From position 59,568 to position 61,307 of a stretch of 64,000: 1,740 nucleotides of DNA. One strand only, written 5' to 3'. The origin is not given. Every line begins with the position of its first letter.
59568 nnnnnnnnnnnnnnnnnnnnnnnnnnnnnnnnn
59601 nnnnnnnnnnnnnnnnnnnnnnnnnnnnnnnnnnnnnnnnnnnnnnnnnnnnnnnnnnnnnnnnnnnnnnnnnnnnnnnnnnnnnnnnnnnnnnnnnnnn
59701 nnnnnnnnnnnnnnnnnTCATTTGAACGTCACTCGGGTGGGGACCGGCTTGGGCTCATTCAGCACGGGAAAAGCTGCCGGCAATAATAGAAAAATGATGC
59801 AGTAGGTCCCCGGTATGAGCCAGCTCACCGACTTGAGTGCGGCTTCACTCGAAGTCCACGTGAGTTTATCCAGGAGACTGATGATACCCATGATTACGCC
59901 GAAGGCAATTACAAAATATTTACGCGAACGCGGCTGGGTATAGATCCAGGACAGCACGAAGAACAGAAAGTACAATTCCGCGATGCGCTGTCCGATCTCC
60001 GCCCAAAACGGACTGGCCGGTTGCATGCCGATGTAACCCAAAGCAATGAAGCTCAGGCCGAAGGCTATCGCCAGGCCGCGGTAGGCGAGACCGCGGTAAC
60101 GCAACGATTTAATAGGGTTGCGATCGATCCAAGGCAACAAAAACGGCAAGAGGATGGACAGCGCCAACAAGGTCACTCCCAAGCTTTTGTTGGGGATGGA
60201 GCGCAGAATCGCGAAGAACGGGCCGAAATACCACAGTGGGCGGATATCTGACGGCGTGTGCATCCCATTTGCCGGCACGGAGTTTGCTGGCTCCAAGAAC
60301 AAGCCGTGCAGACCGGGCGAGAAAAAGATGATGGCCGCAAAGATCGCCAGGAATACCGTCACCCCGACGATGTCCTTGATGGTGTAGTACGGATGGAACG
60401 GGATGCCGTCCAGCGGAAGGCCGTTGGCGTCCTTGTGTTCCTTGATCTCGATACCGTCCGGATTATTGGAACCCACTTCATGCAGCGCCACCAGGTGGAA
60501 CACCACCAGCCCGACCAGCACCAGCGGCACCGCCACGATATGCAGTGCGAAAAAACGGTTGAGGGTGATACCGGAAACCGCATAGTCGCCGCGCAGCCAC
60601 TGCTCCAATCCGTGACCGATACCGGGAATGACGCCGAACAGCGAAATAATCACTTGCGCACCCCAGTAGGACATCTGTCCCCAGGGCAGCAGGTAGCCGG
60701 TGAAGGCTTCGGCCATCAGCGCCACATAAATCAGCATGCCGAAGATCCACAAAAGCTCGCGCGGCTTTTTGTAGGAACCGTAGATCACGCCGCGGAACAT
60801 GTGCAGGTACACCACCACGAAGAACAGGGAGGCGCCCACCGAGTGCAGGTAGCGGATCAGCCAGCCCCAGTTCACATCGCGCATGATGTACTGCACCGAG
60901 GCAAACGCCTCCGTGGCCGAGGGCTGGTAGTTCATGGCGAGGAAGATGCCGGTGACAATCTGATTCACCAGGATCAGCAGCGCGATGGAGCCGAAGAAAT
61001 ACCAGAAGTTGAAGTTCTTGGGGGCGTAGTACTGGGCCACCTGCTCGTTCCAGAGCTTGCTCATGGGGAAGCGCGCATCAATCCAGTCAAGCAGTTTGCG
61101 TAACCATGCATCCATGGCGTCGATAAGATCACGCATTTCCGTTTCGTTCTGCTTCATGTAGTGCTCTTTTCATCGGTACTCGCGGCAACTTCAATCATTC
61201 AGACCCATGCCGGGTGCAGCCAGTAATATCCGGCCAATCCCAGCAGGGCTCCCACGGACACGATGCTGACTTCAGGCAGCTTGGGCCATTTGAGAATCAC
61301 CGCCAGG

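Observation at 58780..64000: Chromate-resistance genes joined to an orphan bc1-type cytochrome b, a beta-barrel and a cupredoxin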

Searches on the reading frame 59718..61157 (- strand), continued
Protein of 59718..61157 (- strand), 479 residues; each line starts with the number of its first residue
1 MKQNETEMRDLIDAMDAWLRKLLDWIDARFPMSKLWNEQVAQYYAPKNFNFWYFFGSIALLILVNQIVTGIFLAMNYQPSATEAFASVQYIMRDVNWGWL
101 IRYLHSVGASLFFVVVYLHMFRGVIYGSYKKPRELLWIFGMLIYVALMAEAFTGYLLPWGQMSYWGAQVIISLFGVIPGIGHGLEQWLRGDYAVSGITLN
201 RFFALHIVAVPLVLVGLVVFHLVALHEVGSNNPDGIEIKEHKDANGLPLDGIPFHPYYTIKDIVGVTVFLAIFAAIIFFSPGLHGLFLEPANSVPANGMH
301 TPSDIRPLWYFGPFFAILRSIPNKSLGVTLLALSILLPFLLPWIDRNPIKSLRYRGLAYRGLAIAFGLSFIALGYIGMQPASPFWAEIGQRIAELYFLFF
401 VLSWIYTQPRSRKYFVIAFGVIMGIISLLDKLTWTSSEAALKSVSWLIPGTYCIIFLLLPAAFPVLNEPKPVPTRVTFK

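Call 58: search_solved_structures(query=window:59718-61157:-, max_evalue=1e-60, show_alignments=2)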
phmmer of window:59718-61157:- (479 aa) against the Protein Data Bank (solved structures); distinct sequences matched with E-value up to 1e-60: 35.
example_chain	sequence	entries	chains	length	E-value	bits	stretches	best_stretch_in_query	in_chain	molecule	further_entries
8smr_I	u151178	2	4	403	4.8e-176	589.8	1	20-411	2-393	Cytochrome b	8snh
7jrg_C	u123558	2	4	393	9.8e-98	331.5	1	30-405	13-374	COB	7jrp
8e73_C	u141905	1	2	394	9.8e-98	331.5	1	30-405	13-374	COB (cyt b)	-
8bel_C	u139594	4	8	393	5.6e-97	329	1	30-405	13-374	Cytochrome b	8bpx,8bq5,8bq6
2qjk_A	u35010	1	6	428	2.4e-94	320.3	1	24-401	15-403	Cytochrome b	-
2fyn_A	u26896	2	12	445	2.9e-94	320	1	24-401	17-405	Cytochrome b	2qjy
2qjp_A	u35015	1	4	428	3.9e-94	319.6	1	24-401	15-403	Cytochrome b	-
5kkz_A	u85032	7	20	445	4.8e-94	319.3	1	24-401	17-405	Cytochrome b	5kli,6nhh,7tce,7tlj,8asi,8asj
6nin_A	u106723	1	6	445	1e-93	318.2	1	24-401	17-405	Cytochrome b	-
1be3_C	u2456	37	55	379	8.6e-91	308.6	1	29-401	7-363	CYTOCHROME BC1 COMPLEX | Cytochrome B | Cytochrome b, heme protein, mitochondrial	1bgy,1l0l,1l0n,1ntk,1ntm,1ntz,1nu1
8zno_C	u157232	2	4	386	1.1e-90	308.3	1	30-403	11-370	Cytochrome b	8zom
1qcr_C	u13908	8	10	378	1.1e-90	308.2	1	30-401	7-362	UBIQUINOL CYTOCHROME C OXIDOREDUCTASE | Cytochrome b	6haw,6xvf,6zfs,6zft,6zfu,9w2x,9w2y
9fks_a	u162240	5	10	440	1.8e-90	307.6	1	25-402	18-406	Cytochrome b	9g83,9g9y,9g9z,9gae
2yiu_A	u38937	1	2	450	1.9e-90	307.5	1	25-402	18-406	CYTOCHROME B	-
5nmi_C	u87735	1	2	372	4.8e-90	306.1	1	31-401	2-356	Cytochrome b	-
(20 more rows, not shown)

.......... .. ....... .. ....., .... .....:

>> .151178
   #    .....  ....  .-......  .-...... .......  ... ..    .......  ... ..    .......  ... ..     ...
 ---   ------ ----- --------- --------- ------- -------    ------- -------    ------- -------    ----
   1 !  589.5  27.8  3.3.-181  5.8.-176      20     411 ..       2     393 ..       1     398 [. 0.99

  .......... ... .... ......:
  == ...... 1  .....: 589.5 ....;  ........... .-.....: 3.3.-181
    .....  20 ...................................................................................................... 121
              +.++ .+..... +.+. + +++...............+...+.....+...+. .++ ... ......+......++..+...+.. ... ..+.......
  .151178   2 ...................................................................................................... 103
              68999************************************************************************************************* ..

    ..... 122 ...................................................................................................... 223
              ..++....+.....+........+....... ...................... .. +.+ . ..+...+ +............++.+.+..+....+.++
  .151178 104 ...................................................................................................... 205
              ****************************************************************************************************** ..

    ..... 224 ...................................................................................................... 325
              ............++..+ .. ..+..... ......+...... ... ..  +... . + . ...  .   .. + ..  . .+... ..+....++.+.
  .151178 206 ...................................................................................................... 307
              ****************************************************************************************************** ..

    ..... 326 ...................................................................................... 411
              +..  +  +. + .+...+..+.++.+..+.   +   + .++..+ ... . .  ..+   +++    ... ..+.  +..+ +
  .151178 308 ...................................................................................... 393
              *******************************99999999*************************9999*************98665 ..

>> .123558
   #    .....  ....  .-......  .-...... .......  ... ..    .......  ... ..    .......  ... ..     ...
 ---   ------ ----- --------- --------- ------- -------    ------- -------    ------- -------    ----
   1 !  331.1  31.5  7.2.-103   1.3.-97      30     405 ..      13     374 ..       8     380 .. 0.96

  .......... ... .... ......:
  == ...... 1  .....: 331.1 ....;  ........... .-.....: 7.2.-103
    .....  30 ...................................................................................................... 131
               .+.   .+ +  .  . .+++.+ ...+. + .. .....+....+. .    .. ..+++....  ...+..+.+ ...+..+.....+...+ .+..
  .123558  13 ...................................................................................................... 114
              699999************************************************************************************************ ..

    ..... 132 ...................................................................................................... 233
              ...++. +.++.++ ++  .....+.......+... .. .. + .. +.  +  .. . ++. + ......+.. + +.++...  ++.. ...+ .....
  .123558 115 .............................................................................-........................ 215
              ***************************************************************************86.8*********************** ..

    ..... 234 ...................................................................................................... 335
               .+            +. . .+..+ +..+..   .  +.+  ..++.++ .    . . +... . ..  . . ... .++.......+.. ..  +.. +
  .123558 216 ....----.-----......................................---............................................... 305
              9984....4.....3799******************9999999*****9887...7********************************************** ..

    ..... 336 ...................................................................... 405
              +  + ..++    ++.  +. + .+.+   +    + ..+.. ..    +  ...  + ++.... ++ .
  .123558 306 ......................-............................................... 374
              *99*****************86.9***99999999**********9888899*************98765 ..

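Call 79: find_encoding_contigs(protein=P0148, flank=1500, max_places=5)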
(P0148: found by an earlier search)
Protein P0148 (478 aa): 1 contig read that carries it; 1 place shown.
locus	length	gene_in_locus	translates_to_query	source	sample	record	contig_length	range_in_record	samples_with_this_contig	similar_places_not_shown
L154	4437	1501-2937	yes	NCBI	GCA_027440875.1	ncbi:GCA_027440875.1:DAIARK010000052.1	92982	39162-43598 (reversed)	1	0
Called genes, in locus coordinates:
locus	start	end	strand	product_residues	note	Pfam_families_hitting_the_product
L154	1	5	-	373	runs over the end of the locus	PF00089:Trypsin, PF13365:Trypsin_2, PF00595:PDZ, PF13180:PDZ_2, PF17820:PDZ_6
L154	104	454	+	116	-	PF01385:OrfB_IS605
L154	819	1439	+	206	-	PF10399:UCR_Fe-S_N, PF00355:Rieske (weak)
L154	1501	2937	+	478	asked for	PF00033:Cytochrome_B, PF13631:Cytochrom_B_N_2, PF00032:Cytochrom_B_C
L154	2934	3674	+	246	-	PF02167:Cytochrom_C1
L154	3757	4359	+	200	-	PF00462:Glutaredoxin, PF02798:GST_N, PF13417:GST_N_3, PF22441:CLIC-like_N (faint), PF13409:GST_N_2, PF13410:GST_C_2 (faint), PF00043:GST_C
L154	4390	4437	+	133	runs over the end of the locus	PF04386:SspB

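Call 80: find_encoding_contigs(protein=P0143, flank=1500, max_places=5)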
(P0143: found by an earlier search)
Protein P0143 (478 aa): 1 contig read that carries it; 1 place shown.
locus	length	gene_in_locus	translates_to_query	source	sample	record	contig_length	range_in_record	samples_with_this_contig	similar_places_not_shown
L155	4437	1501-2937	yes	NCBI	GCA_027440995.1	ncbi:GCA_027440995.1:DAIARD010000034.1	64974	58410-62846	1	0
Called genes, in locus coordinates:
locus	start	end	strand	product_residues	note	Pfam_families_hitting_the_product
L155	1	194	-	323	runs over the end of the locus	PF20229:ChrB_N, PF09828:ChrB_C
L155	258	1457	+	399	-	PF02417:Chromate_transp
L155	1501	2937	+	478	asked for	PF00033:Cytochrome_B, PF13631:Cytochrom_B_N_2, PF00032:Cytochrom_B_C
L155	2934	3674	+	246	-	PF02167:Cytochrom_C1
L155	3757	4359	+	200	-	PF00462:Glutaredoxin, PF02798:GST_N, PF13417:GST_N_3, PF22441:CLIC-like_N (faint), PF13409:GST_N_2, PF13410:GST_C_2 (faint), PF00043:GST_C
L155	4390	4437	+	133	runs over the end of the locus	PF04386:SspB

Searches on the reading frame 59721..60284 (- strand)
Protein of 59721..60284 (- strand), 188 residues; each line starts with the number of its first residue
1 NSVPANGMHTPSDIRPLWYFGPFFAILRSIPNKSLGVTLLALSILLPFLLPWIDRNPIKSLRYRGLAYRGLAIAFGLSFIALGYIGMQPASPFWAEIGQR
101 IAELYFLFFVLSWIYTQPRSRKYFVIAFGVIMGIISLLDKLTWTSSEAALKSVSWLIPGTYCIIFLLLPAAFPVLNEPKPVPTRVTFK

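Call 90: search_protein_representatives(protein=window:59721-60284:-)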
Query: 188 residues. Proteins with E-value up to 0.001 (for the whole library): 1285; up to 1e-10: 275; up to 1e-30: 4. The best 150 are listed.
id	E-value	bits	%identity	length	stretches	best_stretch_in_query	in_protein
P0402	3.4e-52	193.6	59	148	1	43-186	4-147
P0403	7.7e-41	156.6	72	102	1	87-188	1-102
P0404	1.2e-39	152.7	43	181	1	8-186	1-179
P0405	6.8e-33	130.6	41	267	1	1-184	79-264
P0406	1.2e-27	113.5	44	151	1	43-186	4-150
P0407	4.8e-27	111.5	40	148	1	43-186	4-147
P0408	8.5e-27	110.7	47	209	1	1-119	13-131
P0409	1.0e-25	107.2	41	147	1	44-185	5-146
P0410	6.7e-25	104.5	43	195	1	3-123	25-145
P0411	4.6e-24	101.8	42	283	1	2-117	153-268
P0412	6.3e-24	101.4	47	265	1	1-122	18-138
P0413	9.6e-24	100.8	43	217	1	1-99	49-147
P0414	1.2e-22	97.2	47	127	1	2-90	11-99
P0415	1.2e-21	94.0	44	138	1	4-115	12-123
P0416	1.4e-21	93.7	37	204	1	2-186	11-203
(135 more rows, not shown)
